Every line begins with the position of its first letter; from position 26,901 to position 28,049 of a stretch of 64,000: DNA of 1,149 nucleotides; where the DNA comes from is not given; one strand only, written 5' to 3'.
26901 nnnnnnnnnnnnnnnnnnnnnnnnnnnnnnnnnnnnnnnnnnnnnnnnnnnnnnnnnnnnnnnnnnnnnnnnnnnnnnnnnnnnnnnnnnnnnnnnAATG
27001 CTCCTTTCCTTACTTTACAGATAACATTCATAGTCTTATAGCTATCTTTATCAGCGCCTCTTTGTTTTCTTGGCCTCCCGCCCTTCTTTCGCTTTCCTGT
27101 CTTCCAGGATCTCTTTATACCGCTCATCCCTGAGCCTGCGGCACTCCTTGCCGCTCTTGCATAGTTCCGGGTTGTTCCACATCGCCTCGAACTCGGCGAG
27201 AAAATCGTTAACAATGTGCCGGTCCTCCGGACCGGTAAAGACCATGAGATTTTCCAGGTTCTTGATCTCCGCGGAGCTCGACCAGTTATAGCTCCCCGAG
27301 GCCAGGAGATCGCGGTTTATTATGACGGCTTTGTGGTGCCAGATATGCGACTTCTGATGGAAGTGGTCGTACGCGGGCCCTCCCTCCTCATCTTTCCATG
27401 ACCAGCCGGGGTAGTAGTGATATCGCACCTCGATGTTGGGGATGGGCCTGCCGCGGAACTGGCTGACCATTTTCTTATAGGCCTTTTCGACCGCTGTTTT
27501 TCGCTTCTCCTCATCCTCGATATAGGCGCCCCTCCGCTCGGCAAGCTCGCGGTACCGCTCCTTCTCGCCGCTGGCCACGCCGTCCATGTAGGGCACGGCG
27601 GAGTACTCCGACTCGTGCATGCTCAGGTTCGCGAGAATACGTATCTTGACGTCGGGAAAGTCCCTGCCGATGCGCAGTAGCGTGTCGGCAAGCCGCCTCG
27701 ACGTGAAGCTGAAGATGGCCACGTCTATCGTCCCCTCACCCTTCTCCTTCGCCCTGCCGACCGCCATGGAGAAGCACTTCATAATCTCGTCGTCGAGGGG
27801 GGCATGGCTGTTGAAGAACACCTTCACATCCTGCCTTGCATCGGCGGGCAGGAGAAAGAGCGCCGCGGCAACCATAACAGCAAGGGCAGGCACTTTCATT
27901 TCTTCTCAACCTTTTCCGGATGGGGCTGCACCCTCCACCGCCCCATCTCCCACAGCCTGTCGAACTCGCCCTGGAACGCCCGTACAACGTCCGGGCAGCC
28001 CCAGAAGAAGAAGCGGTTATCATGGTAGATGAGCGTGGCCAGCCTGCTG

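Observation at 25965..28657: Minus-strand cluster of two secreted single-HKD (PLD/Nuc-like) paralogs followed by a nucleotidyltransferase-fold protein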

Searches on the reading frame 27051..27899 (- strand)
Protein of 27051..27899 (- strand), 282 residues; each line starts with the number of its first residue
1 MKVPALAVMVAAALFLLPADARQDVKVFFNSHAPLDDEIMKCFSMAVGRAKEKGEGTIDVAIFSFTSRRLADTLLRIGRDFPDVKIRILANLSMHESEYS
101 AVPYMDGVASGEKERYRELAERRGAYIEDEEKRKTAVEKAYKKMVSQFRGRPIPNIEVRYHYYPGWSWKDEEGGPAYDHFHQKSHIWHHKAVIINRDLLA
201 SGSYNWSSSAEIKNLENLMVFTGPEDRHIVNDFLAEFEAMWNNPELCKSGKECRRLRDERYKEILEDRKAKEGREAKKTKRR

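Call 3: search_protein_families(library=pfam, proteins=[window:27051-27899:-], max_evalue=0.1)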
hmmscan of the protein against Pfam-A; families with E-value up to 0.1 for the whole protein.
window:27051-27899:- (282 aa): 2 families
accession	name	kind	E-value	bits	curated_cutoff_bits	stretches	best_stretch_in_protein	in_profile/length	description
PF13091.12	PLDc_2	-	5e-12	46.2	27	1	56-241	10-132/132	PLD-like domain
PF25821.1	DUF7950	-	0.056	14.1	31.3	0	107-158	19-71/128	Domain of unknown function (DUF7950)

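Call 4: search_protein_families(library=ncbifam, proteins=[window:27051-27899:-], max_evalue=0.1)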
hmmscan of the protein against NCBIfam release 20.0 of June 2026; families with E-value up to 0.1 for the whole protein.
window:27051-27899:- (282 aa): 3 families
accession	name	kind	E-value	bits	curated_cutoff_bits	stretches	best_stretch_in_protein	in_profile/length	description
NF010492.0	PRK13912.1-3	equivalog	1.8e-07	30.9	297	1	184-240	118-171/178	nuclease NucT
NF010491.0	PRK13912.1-2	equivalog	6e-05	22.9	225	0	56-127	50-120/180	nuclease NucT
NF010493.0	PRK13912.1-4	equivalog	0.0002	21.4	351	1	187-219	114-146/171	nuclease NucT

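Call 24: find_homologous_proteins(query=window:27051-27899:-, max_evalue=0.001)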
Query window:27051-27899:- (282 aa): 29 proteins with E <= 0.001 among 1659 candidates.
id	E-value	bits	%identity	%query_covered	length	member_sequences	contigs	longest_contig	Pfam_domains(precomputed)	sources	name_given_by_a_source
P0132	2.2e-188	642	100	100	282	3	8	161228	PF13091.13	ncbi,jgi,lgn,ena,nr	ncbi:MAG: phospholipase D-like domain-containing protein [Candidatus Tritonobacter lacicola]|nr:phos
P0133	1.9e-177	606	97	97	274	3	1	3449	PF13091.13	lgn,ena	-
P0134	2.5e-142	491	80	90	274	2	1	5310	PF13091.13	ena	-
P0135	5.3e-122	425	64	96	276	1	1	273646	PF13091.13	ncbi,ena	-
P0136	7.5e-116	404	70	87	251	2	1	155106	PF13091.13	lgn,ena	-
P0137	1.4e-110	387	61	97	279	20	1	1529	PF13091.13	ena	-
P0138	6.8e-109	382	63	94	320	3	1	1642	PF13091.13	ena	-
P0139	1.1e-108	381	60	97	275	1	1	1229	PF13091.13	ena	-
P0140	1.3e-108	381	66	89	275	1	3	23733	PF13091.13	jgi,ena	-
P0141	3.3e-107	376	60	96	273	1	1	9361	PF13091.13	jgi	jgi:phosphatidylserine/phosphatidylglycerophosphate/cardiolipin synthase-like enzyme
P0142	5.1e-107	375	65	88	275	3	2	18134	PF13091.13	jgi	jgi:phosphatidylserine/phosphatidylglycerophosphate/cardiolipin synthase-like enzyme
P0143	9.7e-105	368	57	97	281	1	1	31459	PF13091.13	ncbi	ncbi:MAG: phospholipase D-like domain-containing protein [PVC group bacterium]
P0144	5.7e-86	306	52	97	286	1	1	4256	PF13091.13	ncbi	-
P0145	2.1e-84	301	51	92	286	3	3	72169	PF13091.13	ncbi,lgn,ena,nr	ncbi:MAG: phospholipase D-like domain-containing protein [Candidatus Aureabacteria bacterium]|nr:pho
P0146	3.4e-84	301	51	95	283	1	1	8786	PF13091.13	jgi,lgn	-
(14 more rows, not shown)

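Call 35: search_protein_families(library=padloc, proteins=[window:27051-27899:-], max_evalue=0.1)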
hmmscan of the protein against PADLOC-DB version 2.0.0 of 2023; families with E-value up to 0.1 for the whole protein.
window:27051-27899:- (282 aa): 5 families
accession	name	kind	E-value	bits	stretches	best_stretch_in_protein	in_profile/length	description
PDLC02707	PbeA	-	7e-06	22.9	1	181-246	131-202/672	PbeA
PDLC02704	PbeA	-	1.4e-05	21.8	1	183-272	130-226/682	PbeA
PDLC03924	MkoC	-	0.0016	14.6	1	187-236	1079-1131/1136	-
PDLC02609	DrmC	-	0.023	12.7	1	182-216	177-211/241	DrmC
PDLC02614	DrmC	-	0.025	12.4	0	183-228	97-142/153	DrmC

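Call 52: search_solved_structures(query=A2, max_evalue=1)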
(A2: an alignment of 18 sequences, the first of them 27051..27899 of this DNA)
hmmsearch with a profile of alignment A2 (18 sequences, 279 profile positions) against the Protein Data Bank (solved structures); distinct sequences matched with E-value up to 1: 10.
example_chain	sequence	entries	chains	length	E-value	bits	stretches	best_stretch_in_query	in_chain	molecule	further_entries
9lkx_K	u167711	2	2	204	3.5e-13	52.5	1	190-247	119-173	Mitochondrial cardiolipin hydrolase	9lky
4ggj_A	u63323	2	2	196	8.5e-13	51.2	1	190-248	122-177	Mitochondrial cardiolipin hydrolase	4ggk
1byr_A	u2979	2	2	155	2.6e-08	36.5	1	190-248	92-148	PROTEIN (ENDONUCLEASE)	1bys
4h4a_A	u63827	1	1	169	7.8e-08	34.9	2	202-247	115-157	Mitochondrial cardiolipin hydrolase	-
4gen_A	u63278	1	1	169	8.5e-08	34.8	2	202-246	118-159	Mitochondrial cardiolipin hydrolase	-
4gel_A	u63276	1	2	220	1.5e-07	34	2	202-247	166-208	Mitochondrial cardiolipin hydrolase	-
4gem_A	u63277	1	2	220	1.9e-07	33.7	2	202-247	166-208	Mitochondrial cardiolipin hydrolase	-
6ehi_A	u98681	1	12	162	0.00011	24.6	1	190-223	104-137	Nuclease NucT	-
7clg_A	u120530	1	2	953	0.0007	21.9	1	182-248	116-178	Putative helicase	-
7e0m_A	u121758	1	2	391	0.47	12.7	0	182-220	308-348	Phospholipase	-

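Call 59: find_encoding_contigs(protein=P0134, flank=5000, max_places=2)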
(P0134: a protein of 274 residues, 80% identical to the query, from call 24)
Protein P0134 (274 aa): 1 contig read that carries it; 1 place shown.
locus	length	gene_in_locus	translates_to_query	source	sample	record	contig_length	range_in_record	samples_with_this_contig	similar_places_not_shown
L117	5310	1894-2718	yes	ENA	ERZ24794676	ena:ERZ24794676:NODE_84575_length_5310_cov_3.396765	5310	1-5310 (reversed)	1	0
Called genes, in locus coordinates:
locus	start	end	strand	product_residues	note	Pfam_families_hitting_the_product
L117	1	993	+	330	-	?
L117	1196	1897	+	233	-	PF13091:PLDc_2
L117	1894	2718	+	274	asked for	PF13091:PLDc_2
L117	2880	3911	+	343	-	-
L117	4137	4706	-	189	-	PF00702:Hydrolase, PF13419:HAD_2, PF13242:Hydrolase_like (weak)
